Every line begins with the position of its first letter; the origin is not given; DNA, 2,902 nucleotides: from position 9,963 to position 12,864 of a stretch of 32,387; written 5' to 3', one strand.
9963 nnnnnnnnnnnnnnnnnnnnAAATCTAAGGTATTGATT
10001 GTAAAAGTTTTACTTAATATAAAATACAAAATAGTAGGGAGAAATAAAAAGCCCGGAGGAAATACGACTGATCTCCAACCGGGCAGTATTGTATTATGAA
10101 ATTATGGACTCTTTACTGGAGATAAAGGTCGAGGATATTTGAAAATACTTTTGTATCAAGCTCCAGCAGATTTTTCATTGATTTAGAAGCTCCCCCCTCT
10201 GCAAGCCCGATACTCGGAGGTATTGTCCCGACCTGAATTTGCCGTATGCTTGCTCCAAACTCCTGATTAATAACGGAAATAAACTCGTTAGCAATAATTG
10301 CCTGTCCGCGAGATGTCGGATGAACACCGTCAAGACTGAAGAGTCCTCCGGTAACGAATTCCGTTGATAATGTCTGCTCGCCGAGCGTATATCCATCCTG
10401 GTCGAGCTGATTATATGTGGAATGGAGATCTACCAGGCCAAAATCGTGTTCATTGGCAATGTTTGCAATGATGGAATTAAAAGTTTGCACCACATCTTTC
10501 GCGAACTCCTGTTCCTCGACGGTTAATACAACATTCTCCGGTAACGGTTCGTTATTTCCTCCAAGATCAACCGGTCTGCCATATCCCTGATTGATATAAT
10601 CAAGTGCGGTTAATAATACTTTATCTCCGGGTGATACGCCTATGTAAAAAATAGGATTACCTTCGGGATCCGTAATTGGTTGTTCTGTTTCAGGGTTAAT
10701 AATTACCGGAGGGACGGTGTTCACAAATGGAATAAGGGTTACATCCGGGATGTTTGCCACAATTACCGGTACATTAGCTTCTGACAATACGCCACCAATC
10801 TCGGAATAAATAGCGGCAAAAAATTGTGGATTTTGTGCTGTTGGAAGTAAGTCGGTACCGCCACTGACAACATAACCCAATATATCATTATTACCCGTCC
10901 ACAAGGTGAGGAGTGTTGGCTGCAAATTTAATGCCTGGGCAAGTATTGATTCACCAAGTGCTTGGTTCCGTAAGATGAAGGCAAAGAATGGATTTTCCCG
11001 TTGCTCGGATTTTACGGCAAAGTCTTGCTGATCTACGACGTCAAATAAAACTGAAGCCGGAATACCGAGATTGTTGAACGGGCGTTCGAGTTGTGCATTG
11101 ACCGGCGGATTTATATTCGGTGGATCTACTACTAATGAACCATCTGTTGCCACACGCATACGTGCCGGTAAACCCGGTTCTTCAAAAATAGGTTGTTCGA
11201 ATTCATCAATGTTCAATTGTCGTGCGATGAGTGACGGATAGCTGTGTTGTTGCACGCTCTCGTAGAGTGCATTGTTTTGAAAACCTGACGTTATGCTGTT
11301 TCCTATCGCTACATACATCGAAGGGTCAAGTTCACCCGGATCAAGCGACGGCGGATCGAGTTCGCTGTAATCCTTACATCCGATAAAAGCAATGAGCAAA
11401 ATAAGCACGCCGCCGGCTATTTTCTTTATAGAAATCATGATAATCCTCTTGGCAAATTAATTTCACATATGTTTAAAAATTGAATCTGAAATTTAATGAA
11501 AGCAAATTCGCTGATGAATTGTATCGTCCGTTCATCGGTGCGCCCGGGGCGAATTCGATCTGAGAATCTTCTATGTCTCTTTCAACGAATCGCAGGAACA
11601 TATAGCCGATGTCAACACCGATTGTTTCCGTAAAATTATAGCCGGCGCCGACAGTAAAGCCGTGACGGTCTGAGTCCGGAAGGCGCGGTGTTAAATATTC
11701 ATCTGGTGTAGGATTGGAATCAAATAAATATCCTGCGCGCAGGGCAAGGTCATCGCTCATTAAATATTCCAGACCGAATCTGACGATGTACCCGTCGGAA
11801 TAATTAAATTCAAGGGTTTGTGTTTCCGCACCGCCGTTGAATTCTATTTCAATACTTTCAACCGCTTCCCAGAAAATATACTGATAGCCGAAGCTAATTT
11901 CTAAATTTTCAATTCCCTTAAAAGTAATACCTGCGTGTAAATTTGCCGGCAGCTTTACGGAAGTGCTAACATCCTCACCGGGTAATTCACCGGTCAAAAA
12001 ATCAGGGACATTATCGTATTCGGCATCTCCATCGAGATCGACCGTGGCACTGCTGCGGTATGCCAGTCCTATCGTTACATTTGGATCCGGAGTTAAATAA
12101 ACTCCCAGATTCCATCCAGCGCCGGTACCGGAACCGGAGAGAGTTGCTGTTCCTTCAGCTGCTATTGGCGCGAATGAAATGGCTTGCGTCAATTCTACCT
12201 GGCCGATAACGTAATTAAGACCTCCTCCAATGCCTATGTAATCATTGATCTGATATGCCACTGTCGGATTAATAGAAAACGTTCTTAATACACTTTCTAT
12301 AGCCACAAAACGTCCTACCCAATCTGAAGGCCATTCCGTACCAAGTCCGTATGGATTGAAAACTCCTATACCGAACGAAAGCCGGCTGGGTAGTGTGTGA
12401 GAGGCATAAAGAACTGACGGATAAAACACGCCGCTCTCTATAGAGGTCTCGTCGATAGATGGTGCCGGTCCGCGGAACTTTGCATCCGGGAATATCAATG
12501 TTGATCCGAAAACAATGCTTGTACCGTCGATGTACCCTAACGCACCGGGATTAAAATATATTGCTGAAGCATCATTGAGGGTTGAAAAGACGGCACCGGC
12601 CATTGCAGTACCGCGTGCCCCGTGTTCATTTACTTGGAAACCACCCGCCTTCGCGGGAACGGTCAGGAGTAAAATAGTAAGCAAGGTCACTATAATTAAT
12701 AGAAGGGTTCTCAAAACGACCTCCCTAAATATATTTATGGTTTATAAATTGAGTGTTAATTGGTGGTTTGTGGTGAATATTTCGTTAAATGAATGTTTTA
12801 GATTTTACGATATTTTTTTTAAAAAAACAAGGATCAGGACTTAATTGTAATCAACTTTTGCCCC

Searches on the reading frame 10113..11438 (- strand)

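Call 109: search_protein_families(library=pfam, proteins=[window:10113-11438:-], max_evalue=0.00001)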
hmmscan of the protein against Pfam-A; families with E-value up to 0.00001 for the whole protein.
window:10113-11438:- (441 aa): 2 families
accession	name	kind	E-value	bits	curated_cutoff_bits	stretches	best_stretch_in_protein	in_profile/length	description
PF00657.28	Lipase_GDSL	-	7.1e-12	46.4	23.6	1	42-386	1-208/208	GDSL-like Lipase/Acylhydrolase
PF13472.12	Lipase_GDSL_2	-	3e-08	34.8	32.9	0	309-381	120-178/178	GDSL-like Lipase/Acylhydrolase family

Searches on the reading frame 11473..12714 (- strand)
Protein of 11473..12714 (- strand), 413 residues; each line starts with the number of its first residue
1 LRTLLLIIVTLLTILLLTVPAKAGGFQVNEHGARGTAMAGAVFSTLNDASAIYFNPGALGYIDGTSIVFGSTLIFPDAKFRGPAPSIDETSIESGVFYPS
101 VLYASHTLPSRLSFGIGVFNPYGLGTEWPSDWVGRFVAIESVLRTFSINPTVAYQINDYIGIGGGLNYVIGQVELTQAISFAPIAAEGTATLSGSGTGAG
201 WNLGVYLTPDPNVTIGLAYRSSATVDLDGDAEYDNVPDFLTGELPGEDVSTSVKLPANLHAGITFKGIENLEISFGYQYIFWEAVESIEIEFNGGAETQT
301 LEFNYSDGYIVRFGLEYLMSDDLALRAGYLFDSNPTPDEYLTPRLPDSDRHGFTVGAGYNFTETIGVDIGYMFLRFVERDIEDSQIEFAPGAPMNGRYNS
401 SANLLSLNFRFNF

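Call 109: search_protein_families(library=pfam, proteins=[window:11473-12714:-], max_evalue=0.00001)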
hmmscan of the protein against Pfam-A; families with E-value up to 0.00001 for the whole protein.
window:11473-12714:- (413 aa): 3 families
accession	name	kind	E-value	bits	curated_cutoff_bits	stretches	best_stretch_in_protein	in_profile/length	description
PF03349.22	Toluene_X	-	1.3e-73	248.4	29.7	1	15-413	2-421/421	Outer membrane protein transport protein (OMPP1/FadL/TodX)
PF10677.15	DUF2490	-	3.1e-07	30.7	29.8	0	353-374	154-175/186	Protein of unknown function (DUF2490)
PF13505.12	OMP_b-brl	-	4.2e-07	30.7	28.7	0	132-280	42-153/175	Outer membrane protein beta-barrel domain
